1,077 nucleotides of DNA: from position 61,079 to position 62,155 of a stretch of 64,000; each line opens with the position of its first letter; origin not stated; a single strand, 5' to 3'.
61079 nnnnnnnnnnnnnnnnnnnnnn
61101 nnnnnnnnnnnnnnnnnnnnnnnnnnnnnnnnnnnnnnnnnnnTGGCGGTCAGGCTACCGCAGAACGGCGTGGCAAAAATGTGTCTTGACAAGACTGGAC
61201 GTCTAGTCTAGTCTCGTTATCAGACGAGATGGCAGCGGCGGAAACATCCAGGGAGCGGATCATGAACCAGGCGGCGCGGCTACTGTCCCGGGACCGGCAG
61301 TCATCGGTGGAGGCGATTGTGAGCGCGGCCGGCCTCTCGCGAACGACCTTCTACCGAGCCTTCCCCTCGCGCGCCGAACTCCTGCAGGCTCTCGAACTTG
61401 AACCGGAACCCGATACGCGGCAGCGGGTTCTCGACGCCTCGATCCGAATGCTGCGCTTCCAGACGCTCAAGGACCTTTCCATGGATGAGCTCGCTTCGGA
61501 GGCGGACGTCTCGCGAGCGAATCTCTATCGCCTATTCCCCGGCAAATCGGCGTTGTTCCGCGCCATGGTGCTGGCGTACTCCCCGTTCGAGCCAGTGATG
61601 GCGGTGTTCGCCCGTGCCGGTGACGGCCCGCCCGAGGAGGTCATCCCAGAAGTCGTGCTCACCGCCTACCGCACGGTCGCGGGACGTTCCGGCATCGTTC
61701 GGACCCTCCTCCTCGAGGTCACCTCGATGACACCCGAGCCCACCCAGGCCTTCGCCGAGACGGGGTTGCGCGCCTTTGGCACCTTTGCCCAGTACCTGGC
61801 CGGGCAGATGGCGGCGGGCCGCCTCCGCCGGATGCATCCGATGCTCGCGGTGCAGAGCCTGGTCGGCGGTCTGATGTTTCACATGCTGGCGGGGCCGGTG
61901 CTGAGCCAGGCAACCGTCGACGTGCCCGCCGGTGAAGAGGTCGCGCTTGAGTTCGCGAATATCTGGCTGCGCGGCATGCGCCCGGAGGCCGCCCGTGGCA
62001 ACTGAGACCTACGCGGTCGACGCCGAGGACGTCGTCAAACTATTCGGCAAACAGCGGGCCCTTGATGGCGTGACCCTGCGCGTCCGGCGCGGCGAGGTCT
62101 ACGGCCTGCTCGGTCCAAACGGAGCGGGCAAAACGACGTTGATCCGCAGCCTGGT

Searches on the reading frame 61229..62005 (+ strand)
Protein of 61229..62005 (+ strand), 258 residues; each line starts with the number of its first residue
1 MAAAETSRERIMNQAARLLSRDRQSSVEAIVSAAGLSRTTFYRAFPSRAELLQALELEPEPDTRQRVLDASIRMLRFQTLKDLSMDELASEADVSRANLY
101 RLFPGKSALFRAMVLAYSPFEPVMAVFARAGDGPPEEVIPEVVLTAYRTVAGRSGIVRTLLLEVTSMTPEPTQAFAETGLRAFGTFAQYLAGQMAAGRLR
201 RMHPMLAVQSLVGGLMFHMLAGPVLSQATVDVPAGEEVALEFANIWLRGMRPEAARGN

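Call 94: search_protein_families(library=pfam, proteins=[window:61229-62005:+], max_evalue=0.0001)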
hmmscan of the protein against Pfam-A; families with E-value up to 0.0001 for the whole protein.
window:61229-62005:+ (258 aa): 3 families
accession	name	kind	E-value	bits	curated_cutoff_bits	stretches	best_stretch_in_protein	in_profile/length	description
PF00440.29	TetR_N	-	6.7e-19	67.8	24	2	68-113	2-47/47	Bacterial regulatory proteins, tetR family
PF02796.21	HTH_7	-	1.7e-05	25.3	23.8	0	12-47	11-44/45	Helix-turn-helix domain of resolvase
PF00165.29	HTH_AraC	-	8.3e-05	23.1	26.6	0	25-45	9-29/42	Bacterial regulatory helix-turn-helix proteins, AraC family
